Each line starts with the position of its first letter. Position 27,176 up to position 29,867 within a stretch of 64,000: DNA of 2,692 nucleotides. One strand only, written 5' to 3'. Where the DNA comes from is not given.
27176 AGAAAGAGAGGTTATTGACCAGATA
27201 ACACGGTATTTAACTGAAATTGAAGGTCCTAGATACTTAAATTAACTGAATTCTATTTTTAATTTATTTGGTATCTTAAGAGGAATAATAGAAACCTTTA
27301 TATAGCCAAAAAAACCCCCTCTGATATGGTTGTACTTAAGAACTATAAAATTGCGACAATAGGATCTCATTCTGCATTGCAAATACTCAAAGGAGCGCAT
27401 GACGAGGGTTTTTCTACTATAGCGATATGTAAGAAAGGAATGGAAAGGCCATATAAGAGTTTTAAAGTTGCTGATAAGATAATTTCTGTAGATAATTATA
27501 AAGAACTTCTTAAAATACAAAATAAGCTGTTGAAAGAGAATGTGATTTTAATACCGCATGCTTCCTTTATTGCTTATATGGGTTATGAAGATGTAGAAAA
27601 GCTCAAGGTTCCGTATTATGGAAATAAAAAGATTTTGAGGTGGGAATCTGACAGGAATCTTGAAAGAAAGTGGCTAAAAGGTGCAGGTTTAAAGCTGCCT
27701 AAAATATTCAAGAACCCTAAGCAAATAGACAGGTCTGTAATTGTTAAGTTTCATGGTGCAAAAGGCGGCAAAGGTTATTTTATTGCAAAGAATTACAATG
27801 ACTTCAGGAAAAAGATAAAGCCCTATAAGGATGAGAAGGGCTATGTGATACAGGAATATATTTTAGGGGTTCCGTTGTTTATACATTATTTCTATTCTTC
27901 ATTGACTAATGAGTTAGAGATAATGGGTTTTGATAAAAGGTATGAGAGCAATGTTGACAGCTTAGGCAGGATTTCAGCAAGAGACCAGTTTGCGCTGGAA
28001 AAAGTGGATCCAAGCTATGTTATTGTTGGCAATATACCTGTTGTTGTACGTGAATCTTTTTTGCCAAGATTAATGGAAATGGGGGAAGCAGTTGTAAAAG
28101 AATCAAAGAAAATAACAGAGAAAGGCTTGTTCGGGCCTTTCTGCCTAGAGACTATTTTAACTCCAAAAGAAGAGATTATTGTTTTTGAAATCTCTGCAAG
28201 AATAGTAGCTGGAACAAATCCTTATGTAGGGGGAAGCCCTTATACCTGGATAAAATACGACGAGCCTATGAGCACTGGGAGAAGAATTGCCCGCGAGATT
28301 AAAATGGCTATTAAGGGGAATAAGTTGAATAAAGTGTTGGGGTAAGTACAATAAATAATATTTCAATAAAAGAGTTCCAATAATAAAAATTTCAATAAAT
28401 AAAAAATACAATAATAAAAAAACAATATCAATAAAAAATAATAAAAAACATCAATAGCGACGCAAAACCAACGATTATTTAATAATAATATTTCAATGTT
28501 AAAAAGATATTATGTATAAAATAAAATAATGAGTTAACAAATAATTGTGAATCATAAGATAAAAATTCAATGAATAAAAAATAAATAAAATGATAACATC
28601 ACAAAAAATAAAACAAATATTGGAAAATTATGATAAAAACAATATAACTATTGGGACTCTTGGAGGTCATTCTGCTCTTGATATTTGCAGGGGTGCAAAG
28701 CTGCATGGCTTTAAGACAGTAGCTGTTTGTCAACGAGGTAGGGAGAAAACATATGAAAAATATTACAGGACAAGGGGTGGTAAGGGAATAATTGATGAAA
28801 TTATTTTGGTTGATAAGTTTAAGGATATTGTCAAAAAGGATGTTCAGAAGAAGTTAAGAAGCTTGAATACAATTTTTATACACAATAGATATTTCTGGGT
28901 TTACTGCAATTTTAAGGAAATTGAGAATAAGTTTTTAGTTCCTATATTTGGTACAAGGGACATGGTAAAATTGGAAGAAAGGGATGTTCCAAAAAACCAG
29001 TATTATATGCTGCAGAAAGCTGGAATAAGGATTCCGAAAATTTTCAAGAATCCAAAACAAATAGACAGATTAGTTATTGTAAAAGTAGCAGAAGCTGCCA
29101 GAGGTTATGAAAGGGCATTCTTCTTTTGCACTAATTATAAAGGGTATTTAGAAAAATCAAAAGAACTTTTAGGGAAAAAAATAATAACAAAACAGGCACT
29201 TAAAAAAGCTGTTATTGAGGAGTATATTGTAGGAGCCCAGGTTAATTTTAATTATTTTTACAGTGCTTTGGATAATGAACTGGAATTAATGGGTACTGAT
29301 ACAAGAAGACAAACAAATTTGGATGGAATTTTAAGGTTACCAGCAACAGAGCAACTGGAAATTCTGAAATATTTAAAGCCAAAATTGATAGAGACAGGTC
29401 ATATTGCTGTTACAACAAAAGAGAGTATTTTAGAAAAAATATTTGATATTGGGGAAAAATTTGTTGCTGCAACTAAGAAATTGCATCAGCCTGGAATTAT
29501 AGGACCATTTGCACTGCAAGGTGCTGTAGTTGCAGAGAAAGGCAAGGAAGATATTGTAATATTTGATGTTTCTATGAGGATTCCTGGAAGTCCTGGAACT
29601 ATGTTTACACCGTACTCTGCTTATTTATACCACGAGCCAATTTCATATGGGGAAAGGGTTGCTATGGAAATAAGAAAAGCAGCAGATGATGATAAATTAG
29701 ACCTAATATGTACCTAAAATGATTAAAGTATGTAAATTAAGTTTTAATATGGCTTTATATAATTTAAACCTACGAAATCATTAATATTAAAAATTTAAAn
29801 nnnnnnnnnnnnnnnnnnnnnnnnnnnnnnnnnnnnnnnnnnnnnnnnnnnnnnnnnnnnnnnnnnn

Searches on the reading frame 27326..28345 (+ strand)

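Call 64: search_protein_families(library=pfam, proteins=[window:27326-28345:+], max_evalue=0.00001)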
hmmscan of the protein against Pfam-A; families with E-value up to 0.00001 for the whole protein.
window:27326-28345:+ (339 aa): 2 families
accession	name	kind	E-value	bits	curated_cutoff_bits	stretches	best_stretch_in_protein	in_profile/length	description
PF06973.17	DUF1297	-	8.6e-69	231.3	23.8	1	168-338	18-187/188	Domain of unknown function (DUF1297)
PF06849.18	DUF1246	-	5.1e-48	162.5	25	1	9-128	1-122/122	Protein of unknown function (DUF1246)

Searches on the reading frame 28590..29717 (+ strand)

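Call 64: search_protein_families(library=pfam, proteins=[window:28590-29717:+], max_evalue=0.00001)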
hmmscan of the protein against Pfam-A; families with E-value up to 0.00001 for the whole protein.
window:28590-29717:+ (375 aa): 2 families
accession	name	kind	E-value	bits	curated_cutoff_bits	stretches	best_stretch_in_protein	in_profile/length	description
PF06973.17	DUF1297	-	1.6e-64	217.3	23.8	1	186-375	2-188/188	Domain of unknown function (DUF1297)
PF06849.18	DUF1246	-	6.7e-42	142.8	25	1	21-152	1-122/122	Protein of unknown function (DUF1246)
